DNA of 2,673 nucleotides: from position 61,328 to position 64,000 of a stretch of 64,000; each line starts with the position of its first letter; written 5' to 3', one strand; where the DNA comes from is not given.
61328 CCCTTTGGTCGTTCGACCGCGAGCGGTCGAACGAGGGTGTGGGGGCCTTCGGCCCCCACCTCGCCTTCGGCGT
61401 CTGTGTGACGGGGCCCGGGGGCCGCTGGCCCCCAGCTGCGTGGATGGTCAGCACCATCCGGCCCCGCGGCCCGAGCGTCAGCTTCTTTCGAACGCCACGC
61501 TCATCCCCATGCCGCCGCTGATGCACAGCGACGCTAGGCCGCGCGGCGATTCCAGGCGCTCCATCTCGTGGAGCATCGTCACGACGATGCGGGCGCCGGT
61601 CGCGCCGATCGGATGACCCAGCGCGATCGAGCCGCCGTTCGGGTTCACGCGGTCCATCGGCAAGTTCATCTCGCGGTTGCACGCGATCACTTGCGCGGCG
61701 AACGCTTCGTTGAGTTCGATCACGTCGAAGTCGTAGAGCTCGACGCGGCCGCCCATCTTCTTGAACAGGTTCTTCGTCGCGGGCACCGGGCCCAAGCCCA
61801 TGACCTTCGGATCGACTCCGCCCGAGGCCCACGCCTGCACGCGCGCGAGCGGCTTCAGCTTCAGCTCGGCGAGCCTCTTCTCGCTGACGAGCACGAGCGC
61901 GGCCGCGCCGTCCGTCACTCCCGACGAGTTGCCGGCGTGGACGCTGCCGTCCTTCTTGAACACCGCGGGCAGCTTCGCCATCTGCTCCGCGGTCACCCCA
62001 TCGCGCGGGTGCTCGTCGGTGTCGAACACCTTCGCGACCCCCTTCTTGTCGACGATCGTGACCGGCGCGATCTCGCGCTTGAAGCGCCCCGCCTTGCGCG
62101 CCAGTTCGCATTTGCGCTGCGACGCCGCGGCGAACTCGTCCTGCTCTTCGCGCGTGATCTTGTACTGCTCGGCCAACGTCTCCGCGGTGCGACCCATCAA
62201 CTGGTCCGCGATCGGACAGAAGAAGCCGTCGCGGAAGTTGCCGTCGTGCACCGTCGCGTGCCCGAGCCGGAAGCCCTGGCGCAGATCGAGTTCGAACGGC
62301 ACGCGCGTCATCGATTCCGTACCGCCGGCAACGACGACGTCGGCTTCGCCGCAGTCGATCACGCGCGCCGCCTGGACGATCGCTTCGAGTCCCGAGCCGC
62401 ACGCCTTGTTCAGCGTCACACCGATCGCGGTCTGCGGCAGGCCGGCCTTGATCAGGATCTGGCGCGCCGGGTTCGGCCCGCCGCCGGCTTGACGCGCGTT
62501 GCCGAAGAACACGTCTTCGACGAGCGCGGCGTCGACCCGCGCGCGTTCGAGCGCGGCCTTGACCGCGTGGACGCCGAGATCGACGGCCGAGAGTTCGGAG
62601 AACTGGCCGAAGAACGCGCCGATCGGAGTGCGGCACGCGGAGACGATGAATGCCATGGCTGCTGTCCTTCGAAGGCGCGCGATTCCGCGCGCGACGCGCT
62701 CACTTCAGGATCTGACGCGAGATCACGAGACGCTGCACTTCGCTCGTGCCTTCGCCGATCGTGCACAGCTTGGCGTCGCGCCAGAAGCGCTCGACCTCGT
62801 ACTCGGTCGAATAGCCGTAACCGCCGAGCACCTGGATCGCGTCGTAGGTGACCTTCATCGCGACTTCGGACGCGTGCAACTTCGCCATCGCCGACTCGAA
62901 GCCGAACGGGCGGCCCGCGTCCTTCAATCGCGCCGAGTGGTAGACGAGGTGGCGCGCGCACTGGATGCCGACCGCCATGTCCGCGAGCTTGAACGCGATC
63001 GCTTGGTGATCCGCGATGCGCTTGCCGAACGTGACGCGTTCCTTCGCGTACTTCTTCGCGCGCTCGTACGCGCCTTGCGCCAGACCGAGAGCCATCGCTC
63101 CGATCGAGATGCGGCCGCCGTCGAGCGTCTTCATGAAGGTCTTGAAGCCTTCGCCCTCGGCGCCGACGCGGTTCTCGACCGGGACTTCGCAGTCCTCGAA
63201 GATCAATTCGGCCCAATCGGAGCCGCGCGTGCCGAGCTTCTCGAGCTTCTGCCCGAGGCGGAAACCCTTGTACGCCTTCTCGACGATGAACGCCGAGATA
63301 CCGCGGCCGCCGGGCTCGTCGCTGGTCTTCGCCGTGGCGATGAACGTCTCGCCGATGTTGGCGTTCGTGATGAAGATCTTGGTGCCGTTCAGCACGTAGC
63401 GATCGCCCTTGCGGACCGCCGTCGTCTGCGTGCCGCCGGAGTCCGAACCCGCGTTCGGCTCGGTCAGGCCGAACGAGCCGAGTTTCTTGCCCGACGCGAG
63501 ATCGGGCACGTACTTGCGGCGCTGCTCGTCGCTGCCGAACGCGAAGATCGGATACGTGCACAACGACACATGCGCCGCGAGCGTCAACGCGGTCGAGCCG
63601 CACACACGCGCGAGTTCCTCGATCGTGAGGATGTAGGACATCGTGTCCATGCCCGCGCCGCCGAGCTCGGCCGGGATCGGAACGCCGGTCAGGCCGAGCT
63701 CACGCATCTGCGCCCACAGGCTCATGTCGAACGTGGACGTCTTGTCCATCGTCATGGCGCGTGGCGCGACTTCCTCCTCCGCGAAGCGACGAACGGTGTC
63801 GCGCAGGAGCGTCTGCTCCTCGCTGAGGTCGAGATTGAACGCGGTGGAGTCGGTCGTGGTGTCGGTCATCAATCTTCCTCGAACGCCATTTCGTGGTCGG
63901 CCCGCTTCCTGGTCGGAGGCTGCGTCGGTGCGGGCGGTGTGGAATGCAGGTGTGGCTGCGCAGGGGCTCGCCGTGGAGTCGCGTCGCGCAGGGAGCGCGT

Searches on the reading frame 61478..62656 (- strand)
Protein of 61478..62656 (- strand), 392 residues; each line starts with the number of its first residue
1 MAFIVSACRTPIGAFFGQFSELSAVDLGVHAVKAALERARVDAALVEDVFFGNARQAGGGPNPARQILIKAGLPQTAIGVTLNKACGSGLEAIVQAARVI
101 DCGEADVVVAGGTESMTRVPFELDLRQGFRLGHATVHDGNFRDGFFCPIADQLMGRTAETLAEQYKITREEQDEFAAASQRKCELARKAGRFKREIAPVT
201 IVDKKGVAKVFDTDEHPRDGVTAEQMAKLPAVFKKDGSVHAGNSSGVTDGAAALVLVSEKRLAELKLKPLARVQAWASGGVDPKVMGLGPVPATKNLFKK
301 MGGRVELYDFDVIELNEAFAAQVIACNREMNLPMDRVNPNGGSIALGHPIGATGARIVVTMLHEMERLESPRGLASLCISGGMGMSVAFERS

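Call 10: find_encoding_contigs(protein=window:61478-62656:-, flank=10000, max_places=6)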
Protein window:61478-62656:- (392 aa): no gene with exactly this product is on record in the collection.

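Call 13: search_protein_families(library=pfam, proteins=[window:61478-62656:-])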
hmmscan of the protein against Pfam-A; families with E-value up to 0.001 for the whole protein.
window:61478-62656:- (392 aa): 3 families
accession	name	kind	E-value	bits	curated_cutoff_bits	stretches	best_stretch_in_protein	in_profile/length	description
PF00108.29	Thiolase_N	-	5.4e-90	301.7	26.4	1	3-259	2-259/260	Thiolase, N-terminal domain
PF02803.24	Thiolase_C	-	3.6e-44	149.8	27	1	267-390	1-122/123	Thiolase, C-terminal domain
PF00109.32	ketoacyl-synt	-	1e-05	25.7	20.8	1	80-117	168-205/252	Beta-ketoacyl synthase, N-terminal domain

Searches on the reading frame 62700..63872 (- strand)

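Call 53: search_protein_families(library=pfam, proteins=[window:62700-63872:-], max_evalue=0.00001)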
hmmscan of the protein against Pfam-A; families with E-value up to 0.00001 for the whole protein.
window:62700-63872:- (390 aa): 4 families
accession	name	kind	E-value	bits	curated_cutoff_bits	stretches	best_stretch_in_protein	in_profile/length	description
PF00441.29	Acyl-CoA_dh_1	-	1.3e-52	178.4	22.4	1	240-389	1-150/150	Acyl-CoA dehydrogenase, C-terminal domain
PF02771.21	Acyl-CoA_dh_N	-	1.4e-40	138.6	22.9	1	17-129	1-113/113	Acyl-CoA dehydrogenase, N-terminal domain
PF02770.24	Acyl-CoA_dh_M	-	7.6e-25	87.4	33.3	1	133-228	1-97/97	Acyl-CoA dehydrogenase, middle domain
PF08028.16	Acyl-CoA_dh_2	-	1.8e-24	87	22.7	1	256-372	2-128/134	Acyl-CoA dehydrogenase, C-terminal domain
